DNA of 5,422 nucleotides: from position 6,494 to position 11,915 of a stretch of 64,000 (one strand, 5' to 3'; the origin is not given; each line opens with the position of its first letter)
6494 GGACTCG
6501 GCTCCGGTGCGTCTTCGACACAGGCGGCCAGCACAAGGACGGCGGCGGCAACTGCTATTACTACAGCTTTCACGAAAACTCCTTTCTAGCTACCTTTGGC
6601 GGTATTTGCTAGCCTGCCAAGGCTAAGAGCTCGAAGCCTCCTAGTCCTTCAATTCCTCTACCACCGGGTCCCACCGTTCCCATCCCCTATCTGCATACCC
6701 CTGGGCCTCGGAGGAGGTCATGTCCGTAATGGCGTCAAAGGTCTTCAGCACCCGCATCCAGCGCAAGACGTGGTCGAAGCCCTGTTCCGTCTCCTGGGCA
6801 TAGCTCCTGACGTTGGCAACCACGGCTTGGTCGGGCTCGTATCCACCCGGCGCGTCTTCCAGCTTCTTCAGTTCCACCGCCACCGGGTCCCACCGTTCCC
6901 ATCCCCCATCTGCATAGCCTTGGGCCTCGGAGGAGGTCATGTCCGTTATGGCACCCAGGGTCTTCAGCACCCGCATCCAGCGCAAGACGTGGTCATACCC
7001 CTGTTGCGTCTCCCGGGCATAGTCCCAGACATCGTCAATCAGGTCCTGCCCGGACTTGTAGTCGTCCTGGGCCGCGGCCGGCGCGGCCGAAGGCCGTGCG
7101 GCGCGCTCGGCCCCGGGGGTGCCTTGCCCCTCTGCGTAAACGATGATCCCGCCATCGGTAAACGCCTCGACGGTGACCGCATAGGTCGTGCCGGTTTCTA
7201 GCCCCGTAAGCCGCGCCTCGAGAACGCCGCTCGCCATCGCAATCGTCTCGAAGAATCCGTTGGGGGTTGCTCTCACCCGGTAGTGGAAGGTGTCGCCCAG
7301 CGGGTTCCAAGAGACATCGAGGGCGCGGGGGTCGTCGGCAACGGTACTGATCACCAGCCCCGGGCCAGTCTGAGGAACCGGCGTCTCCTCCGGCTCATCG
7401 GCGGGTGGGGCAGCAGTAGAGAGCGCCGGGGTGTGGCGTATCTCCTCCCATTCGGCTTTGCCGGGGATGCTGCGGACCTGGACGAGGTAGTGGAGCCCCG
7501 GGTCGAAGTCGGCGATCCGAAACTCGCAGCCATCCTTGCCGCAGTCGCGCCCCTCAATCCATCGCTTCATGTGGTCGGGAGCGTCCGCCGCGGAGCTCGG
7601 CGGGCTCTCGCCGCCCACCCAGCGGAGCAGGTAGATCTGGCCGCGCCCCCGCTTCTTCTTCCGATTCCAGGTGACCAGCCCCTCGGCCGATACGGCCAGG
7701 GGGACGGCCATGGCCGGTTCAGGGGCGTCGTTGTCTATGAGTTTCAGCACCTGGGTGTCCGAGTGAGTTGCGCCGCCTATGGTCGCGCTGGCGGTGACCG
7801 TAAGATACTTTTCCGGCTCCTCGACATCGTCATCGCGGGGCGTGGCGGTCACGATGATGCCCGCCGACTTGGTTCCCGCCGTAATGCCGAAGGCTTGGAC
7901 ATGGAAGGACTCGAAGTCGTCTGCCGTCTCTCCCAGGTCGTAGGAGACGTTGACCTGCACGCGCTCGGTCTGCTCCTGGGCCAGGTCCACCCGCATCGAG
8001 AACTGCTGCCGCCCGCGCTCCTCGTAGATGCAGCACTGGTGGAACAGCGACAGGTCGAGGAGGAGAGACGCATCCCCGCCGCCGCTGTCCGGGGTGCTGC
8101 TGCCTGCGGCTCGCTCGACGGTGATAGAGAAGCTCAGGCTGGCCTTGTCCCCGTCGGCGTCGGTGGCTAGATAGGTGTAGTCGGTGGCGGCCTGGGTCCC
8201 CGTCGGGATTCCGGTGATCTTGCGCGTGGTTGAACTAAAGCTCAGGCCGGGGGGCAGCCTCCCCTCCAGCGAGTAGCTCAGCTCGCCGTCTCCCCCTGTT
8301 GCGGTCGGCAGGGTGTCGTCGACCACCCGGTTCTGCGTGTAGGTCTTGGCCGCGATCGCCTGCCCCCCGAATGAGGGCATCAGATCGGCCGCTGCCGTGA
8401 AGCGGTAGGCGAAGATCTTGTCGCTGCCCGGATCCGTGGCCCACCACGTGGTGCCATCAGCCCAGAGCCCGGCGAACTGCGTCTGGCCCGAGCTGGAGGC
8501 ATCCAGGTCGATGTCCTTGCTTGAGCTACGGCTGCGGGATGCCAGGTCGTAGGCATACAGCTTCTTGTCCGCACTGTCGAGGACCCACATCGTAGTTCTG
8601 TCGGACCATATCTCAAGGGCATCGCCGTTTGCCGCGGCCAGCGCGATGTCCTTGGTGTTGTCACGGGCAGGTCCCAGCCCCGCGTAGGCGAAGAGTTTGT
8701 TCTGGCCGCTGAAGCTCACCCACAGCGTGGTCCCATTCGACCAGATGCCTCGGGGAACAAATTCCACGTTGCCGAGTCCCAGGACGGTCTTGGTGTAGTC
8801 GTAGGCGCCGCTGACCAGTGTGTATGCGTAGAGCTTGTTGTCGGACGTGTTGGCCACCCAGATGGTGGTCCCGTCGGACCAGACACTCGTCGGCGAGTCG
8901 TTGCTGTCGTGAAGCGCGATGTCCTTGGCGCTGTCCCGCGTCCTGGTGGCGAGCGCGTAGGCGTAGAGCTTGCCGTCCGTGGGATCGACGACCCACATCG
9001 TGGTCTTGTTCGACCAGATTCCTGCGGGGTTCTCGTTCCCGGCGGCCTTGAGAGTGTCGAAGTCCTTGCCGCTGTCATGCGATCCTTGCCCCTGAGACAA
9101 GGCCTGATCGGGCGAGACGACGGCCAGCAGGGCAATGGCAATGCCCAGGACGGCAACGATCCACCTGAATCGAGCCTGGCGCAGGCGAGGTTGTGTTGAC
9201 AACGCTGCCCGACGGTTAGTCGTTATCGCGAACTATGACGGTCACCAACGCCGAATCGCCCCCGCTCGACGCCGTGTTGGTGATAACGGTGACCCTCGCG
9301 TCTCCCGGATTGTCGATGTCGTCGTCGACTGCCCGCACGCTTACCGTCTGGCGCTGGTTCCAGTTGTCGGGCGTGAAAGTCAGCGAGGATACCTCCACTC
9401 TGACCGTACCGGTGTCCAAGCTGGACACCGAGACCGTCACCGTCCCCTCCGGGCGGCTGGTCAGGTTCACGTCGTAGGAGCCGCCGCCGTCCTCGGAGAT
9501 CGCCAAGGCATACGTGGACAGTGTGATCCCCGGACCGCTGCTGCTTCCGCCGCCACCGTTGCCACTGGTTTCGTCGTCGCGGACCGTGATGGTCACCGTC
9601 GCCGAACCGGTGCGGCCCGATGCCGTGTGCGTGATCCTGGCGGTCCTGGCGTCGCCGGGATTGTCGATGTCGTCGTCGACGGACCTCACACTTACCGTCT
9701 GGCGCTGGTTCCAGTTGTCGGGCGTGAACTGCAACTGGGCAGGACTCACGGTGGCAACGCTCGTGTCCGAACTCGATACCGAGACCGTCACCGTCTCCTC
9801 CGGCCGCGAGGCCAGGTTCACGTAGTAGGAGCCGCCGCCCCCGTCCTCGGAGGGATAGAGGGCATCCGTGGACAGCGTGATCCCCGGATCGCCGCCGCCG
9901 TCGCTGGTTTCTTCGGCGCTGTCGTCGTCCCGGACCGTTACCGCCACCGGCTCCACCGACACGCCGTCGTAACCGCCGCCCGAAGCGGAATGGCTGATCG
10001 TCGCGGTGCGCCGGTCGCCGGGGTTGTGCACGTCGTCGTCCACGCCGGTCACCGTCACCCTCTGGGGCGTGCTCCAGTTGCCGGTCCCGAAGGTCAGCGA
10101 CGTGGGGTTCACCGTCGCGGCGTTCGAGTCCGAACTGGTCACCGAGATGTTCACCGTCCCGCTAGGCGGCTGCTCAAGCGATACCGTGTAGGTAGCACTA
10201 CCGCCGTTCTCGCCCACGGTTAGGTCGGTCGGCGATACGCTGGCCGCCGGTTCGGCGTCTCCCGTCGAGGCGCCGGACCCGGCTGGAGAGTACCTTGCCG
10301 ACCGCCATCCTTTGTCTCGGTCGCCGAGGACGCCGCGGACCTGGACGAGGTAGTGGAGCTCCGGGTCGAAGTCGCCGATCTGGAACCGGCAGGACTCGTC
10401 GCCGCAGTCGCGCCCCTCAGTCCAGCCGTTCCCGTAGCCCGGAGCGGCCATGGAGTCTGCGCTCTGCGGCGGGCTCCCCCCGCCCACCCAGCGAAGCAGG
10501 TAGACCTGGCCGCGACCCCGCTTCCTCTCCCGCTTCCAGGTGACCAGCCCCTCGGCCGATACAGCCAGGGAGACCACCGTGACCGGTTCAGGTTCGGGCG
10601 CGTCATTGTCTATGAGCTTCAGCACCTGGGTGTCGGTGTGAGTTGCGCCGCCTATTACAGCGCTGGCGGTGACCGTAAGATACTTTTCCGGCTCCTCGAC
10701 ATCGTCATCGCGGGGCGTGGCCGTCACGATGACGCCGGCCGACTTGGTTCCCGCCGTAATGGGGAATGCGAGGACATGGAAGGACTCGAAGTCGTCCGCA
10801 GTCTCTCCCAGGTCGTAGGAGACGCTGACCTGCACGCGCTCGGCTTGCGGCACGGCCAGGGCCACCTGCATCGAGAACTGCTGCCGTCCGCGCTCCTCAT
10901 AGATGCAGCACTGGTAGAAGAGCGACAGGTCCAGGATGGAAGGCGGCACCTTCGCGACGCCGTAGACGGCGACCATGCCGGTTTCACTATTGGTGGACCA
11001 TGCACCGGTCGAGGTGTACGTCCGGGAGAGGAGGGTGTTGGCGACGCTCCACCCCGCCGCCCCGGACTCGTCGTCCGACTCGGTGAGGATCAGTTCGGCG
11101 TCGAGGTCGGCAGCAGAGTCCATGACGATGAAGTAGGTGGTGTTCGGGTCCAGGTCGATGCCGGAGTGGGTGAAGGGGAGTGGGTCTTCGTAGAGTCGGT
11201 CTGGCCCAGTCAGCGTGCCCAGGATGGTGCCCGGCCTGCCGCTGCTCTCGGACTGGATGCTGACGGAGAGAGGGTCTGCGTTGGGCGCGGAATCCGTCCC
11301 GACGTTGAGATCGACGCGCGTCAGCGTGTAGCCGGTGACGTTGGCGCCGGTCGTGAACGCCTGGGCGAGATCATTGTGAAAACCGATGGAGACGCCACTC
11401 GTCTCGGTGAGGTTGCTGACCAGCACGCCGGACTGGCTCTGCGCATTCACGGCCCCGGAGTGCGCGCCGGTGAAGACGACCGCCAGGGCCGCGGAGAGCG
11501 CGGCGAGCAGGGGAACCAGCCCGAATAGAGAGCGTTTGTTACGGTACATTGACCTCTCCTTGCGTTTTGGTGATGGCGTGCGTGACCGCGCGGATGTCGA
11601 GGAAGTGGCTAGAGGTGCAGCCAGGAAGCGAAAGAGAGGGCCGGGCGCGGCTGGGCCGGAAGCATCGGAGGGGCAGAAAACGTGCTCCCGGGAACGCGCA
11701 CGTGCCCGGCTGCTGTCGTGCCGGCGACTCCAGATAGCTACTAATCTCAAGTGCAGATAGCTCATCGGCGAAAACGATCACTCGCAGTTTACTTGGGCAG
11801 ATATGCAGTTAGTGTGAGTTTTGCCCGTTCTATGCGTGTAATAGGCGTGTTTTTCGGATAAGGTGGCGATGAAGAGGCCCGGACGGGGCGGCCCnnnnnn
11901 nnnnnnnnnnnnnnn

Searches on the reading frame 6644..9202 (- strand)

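Call 30: search_protein_families(library=pfam, proteins=[window:6644-9202:-], max_evalue=0.01)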
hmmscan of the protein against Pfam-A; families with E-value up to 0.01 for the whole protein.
window:6644-9202:- (853 aa): 2 families
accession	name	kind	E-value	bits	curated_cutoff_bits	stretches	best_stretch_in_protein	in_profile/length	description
PF05345.18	He_PIG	-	2.3e-10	41.2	24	1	294-362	19-95/96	Putative Ig domain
PF00041.27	fn3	-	2.7e-07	31.1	25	1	624-685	12-73/84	Fibronectin type III domain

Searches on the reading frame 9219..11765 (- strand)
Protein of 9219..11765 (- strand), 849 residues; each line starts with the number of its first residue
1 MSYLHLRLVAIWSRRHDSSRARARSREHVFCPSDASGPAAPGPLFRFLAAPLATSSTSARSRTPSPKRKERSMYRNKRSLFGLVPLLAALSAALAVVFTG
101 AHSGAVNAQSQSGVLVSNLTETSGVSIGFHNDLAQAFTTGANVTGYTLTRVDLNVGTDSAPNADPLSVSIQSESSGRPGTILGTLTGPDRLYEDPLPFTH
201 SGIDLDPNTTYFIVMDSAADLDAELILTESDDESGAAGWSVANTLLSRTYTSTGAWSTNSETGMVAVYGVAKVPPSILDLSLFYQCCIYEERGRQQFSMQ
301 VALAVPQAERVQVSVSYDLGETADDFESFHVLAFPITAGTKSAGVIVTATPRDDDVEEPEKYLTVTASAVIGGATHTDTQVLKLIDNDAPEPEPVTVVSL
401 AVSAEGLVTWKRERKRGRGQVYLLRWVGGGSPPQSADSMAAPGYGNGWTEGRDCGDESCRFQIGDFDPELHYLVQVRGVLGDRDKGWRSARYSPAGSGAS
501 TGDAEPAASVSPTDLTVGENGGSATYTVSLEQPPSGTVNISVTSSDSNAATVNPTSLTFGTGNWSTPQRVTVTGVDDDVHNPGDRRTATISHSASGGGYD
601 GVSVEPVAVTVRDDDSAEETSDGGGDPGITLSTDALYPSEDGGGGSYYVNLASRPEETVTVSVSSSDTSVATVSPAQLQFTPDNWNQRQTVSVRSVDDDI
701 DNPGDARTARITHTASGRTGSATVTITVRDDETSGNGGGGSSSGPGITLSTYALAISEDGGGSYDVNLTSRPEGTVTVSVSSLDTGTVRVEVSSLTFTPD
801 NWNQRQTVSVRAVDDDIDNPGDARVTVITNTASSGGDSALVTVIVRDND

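Call 30: search_protein_families(library=pfam, proteins=[window:9219-11765:-], max_evalue=0.01)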
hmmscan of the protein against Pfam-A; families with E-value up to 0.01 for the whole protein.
window:9219-11765:- (849 aa): 1 family
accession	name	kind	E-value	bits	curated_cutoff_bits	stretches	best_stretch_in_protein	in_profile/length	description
PF17766.7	fn3_6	-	1.4e-07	32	26.4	0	653-714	29-87/99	Fibronectin type-III domain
